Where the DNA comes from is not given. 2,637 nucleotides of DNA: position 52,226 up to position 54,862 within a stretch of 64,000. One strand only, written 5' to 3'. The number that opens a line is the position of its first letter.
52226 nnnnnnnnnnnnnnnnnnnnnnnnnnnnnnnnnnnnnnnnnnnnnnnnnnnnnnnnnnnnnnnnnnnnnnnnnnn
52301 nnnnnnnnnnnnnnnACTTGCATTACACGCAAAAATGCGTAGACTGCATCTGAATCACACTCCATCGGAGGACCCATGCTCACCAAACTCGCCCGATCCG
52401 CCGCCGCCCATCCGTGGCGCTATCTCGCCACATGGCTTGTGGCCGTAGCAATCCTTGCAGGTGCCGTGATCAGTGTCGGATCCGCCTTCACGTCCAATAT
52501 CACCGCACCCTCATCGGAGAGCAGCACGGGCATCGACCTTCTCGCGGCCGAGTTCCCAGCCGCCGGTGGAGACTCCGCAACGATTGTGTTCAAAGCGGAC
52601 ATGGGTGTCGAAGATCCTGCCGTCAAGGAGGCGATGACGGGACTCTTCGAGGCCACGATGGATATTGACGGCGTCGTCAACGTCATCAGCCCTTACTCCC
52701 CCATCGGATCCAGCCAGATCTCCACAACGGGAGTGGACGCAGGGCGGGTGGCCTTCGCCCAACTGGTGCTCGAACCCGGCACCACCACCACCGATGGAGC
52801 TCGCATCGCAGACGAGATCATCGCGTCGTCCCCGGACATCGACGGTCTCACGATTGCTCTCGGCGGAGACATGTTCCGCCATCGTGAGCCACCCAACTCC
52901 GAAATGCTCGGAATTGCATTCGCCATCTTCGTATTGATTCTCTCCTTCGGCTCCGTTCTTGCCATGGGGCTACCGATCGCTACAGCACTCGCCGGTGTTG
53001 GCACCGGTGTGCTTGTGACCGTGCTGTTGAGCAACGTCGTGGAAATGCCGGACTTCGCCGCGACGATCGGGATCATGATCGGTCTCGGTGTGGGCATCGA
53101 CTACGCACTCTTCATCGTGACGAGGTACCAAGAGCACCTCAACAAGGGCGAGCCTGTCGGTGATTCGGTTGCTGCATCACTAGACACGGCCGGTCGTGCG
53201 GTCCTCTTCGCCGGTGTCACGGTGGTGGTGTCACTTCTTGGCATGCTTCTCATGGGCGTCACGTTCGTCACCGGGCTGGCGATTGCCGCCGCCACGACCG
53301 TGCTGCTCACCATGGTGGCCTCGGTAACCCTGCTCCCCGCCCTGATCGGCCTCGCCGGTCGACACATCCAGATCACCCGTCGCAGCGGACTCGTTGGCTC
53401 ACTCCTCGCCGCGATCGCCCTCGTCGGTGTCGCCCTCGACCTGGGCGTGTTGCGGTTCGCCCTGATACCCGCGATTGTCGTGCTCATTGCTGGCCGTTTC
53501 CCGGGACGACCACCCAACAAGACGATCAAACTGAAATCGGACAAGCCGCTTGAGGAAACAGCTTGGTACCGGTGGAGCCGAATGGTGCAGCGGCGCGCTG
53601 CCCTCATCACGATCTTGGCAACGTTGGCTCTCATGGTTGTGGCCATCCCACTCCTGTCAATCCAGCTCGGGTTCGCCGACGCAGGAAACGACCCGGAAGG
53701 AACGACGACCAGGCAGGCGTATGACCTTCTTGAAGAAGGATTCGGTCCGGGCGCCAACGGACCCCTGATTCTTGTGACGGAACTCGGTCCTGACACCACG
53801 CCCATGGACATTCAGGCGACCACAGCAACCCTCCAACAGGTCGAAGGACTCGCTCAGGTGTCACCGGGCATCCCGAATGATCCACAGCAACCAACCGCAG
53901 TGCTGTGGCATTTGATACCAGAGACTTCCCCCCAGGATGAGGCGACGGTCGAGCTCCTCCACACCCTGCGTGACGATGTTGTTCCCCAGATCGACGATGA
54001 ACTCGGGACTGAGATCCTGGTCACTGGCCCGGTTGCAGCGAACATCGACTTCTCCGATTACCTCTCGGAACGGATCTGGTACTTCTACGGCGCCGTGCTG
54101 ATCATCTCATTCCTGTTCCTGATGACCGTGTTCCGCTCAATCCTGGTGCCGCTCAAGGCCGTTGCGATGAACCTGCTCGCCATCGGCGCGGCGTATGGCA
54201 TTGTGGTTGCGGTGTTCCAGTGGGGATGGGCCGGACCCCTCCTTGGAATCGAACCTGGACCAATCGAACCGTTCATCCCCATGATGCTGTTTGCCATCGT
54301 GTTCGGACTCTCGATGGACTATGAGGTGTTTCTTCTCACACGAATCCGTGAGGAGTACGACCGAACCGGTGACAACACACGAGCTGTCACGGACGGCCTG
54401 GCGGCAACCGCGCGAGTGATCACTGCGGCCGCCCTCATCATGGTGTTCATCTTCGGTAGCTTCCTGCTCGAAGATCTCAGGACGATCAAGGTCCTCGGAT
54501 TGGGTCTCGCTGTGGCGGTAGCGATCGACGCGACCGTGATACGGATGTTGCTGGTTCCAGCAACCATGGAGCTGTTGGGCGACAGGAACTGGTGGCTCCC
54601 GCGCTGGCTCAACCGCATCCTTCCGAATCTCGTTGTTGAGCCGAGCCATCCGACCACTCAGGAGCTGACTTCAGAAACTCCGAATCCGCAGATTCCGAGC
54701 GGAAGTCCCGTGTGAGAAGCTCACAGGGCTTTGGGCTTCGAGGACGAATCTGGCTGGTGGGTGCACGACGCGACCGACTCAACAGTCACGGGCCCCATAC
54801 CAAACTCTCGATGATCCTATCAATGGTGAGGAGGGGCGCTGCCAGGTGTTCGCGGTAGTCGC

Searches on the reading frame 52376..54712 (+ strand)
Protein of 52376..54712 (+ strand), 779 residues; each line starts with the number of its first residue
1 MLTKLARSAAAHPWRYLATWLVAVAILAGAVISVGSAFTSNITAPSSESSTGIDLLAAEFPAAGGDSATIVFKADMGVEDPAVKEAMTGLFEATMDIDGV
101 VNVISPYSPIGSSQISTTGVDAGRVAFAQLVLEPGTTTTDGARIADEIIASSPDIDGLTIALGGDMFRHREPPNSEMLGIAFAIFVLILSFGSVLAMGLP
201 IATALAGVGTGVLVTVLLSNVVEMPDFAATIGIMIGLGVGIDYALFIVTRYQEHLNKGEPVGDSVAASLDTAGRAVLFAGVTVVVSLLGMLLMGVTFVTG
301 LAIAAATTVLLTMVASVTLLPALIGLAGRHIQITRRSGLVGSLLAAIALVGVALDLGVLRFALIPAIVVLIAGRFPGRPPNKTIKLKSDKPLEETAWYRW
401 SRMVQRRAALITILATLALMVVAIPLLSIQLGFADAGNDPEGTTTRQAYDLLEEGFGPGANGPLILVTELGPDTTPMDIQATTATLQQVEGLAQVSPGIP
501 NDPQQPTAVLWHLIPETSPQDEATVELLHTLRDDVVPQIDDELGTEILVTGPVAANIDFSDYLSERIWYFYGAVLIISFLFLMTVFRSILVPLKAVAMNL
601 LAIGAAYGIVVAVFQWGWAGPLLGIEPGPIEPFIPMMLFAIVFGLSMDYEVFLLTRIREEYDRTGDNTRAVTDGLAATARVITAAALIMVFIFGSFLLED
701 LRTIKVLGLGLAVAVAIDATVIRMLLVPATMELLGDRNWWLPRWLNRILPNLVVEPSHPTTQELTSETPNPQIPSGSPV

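Call 18: search_protein_families(library=pfam, max_evalue=0.00001, proteins=[window:52376-54712:+])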
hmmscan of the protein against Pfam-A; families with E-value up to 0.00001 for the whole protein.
window:52376-54712:+ (779 aa): 1 family
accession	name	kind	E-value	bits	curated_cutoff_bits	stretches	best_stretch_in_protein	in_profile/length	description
PF03176.21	MMPL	-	9.3e-74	248.8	20.5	2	43-330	3-305/333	MMPL family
